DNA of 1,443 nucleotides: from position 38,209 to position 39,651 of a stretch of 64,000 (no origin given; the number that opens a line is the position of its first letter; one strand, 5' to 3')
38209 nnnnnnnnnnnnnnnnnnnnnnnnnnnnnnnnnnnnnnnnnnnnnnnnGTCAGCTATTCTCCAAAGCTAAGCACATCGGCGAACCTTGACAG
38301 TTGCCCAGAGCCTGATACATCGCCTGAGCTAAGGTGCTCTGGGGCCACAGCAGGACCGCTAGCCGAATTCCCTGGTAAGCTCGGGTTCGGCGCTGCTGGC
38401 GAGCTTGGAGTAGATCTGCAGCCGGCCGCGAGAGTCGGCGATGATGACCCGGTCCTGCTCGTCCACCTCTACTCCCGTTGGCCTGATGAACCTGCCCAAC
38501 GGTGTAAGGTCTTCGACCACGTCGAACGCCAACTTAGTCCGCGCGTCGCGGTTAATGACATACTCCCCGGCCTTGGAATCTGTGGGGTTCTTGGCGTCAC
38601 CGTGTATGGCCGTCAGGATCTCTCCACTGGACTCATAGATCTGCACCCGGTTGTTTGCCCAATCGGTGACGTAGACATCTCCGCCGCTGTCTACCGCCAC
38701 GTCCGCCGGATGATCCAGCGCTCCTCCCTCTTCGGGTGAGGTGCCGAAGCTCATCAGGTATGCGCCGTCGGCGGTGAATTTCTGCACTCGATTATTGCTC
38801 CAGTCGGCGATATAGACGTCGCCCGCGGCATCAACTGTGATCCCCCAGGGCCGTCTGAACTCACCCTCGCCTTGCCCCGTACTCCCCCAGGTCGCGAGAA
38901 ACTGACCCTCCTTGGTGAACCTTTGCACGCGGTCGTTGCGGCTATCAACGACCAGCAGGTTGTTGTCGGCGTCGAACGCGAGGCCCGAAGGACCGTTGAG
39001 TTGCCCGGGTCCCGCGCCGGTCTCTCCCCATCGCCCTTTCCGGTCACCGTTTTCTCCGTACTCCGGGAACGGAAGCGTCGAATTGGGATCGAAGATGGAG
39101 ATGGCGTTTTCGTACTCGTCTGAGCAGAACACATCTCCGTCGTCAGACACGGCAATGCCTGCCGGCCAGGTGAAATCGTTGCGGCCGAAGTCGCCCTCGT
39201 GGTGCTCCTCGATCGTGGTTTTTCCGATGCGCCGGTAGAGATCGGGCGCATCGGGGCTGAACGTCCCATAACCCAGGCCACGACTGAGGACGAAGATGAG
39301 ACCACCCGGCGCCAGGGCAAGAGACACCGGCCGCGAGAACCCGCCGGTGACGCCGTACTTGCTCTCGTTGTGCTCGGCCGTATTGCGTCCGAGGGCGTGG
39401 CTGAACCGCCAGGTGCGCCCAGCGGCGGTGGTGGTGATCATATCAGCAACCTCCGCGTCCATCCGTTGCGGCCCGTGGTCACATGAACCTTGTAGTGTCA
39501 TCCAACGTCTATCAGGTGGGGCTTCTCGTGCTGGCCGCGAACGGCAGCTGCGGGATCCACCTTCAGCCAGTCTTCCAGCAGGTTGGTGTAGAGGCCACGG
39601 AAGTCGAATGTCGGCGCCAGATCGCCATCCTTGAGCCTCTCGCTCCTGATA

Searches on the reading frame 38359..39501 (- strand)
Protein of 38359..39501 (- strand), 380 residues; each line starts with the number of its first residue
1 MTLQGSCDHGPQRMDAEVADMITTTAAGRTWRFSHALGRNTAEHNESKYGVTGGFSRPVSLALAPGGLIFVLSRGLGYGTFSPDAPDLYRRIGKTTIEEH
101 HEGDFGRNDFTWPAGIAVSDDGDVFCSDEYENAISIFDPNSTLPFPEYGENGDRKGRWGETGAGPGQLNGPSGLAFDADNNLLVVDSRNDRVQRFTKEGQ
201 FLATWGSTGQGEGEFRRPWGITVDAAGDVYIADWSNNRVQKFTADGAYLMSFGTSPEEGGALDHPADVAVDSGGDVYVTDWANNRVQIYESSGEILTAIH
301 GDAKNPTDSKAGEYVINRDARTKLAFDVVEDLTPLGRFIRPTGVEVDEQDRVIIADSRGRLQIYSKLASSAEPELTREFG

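Call 3: search_protein_families(library=pfam, proteins=[window:38359-39501:-], max_evalue=0.01)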
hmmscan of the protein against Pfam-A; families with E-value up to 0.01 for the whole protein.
window:38359-39501:- (380 aa): 8 families
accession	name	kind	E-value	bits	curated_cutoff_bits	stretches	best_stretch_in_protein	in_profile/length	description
PF01436.27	NHL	-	9.8e-38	126.8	20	3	215-242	1-28/28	NHL repeat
PF08450.18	SGL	-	4.2e-11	43.4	26.3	1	168-249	133-217/246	SMP-30/Gluconolactonase/LRE-like region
PF24684.1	Vgb_lyase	-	2.8e-10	39.9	50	1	167-247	179-254/290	Virginiamycin B lyase family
PF17170.10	DUF5128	-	5.7e-08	32.7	22.9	1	178-248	52-124/321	6-bladed beta-propeller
PF13449.12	Phytase-like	-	4.8e-06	27.1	27.6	0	115-183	72-138/284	Esterase-like activity of phytase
PF06739.17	SBBP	-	1e-05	25.8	20.5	0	260-279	10-29/38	Beta-propeller repeat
PF25021.1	TEN_NHL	-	5.4e-05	22.8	27.1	0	214-238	140-164/357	Teneurin NHL domain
PF02393.21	US22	-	0.0012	19.3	35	0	200-239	62-102/124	US22 like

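Call 42: search_protein_families(library=ncbifam, proteins=[window:38359-39501:-], max_evalue=0.001)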
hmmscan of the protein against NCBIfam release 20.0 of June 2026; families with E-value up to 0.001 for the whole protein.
window:38359-39501:- (380 aa): 5 families
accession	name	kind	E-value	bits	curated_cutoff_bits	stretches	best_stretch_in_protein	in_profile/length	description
NF035926.1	scyF_NHL_VPEP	equivalog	2e-47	162.2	350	2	169-309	152-293/376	scytonemin biosynthesis PEP-CTERM protein ScyF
NF033206.1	ScyE_fam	subfamily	3.4e-09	36.7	80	1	214-296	251-330/333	ScyD/ScyE family protein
NF047780.1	LIC12708_fam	subfamily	7.1e-07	28.4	150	0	110-247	119-215/391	LIC_12708 family protein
NF000022.1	stregra_B_VgbA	exception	4.5e-06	26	600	1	111-297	15-175/299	streptogramin B lyase Vgb(A)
NF000096.1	stregra_B_VgbB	exception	0.00011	21.5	600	0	217-293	100-171/295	streptogramin B lyase Vgb(B)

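Call 79: search_protein_families(library=padloc, proteins=[window:38359-39501:-], max_evalue=0.001)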
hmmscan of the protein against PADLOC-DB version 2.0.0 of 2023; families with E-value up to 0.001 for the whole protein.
window:38359-39501:- (380 aa): 1 family
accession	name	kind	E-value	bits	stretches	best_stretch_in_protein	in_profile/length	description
PDLC04043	PD-T4-6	-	9.6e-09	32.8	1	210-290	355-430/452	-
